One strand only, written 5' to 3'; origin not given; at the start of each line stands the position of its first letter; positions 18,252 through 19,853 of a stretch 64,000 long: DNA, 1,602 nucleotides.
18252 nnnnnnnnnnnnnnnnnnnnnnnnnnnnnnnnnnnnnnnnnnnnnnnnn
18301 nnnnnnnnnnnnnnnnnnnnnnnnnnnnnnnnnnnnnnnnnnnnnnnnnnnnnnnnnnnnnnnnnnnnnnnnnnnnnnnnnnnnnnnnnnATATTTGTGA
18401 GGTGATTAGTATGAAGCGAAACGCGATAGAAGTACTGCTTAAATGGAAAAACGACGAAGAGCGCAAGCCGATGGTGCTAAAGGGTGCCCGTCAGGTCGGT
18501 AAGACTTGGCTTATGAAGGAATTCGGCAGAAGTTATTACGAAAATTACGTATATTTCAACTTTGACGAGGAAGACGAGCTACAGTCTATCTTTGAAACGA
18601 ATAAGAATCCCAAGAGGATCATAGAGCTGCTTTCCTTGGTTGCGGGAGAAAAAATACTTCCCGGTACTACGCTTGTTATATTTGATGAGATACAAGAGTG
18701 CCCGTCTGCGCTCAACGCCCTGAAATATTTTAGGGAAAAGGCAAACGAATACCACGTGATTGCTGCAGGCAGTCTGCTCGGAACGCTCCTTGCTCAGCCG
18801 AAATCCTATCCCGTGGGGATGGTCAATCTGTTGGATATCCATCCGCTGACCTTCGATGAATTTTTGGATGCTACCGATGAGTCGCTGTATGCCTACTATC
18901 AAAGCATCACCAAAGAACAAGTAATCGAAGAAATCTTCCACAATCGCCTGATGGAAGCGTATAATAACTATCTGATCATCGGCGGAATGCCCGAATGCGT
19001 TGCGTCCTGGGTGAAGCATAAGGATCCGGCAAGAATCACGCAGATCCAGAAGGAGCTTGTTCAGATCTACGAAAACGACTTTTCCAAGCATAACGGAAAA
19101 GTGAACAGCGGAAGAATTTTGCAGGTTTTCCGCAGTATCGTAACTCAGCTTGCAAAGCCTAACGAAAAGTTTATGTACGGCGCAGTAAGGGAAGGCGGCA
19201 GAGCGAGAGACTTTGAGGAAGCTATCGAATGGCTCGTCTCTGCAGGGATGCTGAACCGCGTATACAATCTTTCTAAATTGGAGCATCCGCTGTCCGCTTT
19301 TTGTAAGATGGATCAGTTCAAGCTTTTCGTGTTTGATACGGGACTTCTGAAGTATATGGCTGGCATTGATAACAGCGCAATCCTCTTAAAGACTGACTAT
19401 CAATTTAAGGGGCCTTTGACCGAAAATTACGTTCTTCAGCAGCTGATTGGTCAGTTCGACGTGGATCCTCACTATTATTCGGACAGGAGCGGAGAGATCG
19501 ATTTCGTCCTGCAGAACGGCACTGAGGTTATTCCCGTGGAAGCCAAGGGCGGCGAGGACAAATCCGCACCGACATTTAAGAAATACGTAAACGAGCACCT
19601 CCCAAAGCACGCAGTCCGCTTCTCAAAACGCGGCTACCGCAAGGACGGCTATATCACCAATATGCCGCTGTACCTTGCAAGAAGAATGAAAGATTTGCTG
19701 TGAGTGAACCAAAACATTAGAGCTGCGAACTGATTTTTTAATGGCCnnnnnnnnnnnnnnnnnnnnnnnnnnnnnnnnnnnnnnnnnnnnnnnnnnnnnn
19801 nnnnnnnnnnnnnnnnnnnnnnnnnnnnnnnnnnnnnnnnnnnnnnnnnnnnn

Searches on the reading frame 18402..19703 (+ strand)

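Call 34: search_protein_families(library=pfam, proteins=[window:18402-19703:+], max_evalue=0.01)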
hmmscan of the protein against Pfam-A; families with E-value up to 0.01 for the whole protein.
window:18402-19703:+ (433 aa): 4 families
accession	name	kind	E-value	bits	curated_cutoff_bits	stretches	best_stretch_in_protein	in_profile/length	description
PF13635.12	DUF4143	-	1.9e-32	112.6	28.1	1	224-382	1-158/160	Domain of unknown function (DUF4143)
PF13173.12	AAA_14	-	1.7e-30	106.1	27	1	21-155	2-129/129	AAA domain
PF01637.24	ATPase_2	-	9.2e-05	22.8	33.2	1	7-78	6-79/225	ATPase domain predominantly from Archaea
PF13401.12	AAA_22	-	0.0016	19.2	27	0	20-113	4-107/130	AAA domain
